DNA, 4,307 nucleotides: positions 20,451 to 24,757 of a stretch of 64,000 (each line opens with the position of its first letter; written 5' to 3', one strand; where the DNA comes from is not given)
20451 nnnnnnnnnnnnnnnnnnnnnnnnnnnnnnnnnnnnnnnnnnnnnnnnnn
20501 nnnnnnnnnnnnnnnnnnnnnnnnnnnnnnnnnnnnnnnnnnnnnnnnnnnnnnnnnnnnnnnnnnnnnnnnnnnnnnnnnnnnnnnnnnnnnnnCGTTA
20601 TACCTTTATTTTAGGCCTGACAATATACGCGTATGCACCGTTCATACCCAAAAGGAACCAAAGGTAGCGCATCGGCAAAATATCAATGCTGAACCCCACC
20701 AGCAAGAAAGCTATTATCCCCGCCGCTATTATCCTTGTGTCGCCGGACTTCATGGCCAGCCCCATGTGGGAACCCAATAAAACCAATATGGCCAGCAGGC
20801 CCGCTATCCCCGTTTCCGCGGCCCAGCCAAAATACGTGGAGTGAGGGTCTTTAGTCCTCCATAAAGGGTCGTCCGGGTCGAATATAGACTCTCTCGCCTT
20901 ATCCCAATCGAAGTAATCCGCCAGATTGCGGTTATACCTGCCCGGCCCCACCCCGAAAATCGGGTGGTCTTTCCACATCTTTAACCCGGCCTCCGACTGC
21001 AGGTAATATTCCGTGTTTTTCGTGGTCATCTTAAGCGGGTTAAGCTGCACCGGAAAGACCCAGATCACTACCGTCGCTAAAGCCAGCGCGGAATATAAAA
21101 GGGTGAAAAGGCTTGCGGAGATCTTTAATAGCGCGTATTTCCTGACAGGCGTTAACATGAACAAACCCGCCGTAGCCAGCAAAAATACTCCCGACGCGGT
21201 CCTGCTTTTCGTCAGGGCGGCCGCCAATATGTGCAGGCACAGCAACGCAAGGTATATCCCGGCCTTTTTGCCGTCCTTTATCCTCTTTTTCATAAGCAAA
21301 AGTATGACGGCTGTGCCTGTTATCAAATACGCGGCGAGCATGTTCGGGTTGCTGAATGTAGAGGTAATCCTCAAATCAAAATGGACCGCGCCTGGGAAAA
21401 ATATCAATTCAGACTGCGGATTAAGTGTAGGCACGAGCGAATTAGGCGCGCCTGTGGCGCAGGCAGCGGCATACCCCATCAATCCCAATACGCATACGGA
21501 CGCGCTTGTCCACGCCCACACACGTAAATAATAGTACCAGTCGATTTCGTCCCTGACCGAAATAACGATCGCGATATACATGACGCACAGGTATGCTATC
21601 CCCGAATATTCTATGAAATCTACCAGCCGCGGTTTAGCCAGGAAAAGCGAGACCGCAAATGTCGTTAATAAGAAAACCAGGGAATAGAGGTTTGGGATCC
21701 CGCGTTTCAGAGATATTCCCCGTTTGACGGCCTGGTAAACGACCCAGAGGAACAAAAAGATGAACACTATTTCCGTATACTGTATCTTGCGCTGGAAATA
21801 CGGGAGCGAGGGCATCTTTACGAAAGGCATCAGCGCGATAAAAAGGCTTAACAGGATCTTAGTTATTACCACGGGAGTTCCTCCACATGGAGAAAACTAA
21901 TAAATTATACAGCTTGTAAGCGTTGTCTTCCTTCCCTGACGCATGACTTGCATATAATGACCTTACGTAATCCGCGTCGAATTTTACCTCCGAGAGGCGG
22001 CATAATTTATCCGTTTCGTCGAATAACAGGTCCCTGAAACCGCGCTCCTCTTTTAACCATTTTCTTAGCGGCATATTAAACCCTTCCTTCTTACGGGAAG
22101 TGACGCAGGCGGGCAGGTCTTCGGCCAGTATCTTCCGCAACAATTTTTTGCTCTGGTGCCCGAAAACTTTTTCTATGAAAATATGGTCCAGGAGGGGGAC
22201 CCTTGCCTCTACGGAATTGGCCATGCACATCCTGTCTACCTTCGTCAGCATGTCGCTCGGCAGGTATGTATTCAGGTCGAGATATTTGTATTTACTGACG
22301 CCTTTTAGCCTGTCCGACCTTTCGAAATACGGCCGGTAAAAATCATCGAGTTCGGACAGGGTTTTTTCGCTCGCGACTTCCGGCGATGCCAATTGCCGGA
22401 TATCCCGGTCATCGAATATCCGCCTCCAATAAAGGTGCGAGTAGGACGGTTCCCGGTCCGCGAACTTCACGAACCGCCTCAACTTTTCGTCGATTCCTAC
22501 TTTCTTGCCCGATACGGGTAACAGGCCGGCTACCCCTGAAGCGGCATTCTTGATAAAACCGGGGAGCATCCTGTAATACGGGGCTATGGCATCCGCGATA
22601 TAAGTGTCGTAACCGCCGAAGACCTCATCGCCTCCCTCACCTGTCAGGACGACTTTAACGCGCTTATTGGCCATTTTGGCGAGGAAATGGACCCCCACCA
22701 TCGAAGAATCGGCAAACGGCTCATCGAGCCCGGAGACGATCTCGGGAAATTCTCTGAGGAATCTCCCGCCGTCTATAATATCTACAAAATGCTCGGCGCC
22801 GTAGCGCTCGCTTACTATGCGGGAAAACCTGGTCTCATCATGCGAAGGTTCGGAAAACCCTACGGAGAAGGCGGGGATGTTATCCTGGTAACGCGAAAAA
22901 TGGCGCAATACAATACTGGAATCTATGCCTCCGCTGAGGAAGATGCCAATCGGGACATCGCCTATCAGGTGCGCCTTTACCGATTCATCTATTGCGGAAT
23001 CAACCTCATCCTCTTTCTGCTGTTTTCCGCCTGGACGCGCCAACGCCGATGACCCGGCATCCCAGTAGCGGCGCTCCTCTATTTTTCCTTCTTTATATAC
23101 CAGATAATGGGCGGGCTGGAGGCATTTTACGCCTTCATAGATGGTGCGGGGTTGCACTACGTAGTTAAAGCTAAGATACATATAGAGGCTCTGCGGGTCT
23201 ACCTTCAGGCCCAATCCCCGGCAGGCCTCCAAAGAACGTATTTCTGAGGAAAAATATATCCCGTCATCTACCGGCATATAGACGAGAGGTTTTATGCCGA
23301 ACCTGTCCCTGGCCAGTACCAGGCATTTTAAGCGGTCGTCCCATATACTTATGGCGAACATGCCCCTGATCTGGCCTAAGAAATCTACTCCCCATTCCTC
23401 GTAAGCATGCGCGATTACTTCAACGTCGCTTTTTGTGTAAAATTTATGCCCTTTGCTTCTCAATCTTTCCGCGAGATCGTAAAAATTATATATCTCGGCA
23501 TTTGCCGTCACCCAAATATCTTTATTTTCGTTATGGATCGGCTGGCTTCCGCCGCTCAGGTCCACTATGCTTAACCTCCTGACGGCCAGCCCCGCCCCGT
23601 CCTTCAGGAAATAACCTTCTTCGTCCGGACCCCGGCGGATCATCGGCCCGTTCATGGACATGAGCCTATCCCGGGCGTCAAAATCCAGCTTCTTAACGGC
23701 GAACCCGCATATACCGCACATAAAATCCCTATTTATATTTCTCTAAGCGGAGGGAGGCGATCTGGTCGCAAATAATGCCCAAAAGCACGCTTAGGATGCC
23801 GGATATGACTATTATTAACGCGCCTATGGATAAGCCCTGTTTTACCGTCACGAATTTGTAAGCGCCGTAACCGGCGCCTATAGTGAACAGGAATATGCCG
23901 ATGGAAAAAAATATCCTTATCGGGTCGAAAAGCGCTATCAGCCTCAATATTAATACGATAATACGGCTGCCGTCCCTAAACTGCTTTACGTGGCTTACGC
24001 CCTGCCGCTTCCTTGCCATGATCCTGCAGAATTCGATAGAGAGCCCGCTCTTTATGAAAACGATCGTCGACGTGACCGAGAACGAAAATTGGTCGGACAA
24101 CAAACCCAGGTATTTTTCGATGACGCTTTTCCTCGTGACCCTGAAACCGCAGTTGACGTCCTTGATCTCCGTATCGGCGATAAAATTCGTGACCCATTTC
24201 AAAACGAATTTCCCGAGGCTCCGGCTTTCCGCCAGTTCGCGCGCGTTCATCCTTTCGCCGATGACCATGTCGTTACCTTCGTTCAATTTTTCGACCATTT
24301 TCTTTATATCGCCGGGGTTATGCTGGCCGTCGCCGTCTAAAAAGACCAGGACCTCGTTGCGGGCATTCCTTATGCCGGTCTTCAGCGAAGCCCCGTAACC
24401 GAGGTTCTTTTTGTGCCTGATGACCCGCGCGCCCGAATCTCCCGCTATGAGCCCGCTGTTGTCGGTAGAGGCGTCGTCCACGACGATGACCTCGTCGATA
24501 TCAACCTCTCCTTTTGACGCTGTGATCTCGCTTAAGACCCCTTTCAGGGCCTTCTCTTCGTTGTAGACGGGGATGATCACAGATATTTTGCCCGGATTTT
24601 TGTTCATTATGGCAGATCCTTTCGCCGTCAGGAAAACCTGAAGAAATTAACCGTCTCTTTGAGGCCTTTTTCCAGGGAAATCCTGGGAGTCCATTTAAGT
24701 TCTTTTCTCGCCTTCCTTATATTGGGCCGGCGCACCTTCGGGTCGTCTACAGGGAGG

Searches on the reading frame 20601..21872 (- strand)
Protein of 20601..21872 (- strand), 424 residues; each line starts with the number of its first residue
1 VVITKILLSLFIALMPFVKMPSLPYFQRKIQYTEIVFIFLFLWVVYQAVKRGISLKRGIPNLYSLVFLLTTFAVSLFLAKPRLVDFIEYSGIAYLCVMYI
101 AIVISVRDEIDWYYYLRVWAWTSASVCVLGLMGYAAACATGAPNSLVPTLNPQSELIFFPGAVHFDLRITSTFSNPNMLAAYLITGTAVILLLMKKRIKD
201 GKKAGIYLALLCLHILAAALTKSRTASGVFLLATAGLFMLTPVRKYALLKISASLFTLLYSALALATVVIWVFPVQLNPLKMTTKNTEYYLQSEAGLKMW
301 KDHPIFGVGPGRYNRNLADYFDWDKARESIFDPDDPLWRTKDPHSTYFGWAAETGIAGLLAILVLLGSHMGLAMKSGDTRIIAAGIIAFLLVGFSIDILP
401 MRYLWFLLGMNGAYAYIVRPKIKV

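Call 10: search_protein_families(library=pfam, proteins=[window:20601-21872:-], max_evalue=0.0001)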
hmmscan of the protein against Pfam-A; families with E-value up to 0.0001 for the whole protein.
window:20601-21872:- (424 aa): 1 family
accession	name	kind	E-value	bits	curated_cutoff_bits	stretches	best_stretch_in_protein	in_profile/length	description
PF04932.20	Wzy_C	-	2.7e-13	50.4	31.7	1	211-363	3-149/149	O-Antigen ligase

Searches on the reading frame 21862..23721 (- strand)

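Call 10: search_protein_families(library=pfam, proteins=[window:21862-23721:-], max_evalue=0.0001)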
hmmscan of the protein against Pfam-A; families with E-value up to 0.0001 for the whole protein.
window:21862-23721:- (620 aa): 3 families
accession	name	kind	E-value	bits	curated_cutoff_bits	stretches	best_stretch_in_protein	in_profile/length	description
PF00733.27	Asn_synthase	-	5.6e-74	250.3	21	1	239-613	1-352/354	Asparagine synthase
PF13537.11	GATase_7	-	4.8e-40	136.8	25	1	48-165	2-122/123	Glutamine amidotransferase domain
PF13522.11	GATase_6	-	1.8e-34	119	27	1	32-160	1-130/130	Glutamine amidotransferase domain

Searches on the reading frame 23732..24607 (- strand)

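Call 10: search_protein_families(library=pfam, proteins=[window:23732-24607:-], max_evalue=0.0001)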
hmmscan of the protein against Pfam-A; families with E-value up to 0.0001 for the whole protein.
window:23732-24607:- (292 aa): 3 families
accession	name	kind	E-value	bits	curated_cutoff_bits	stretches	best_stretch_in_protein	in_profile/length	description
PF00535.33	Glycos_transf_2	-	1e-32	113.8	23.3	1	9-166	1-167/168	Glycosyl transferase family 2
PF10111.15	Glyco_tranf_2_2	-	4.1e-05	23.6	27.3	1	9-106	1-104/276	Glycosyltransferase like family 2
PF13641.12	Glyco_tranf_2_3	-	6.1e-05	23.6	27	1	5-113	1-117/230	Glycosyltransferase like family 2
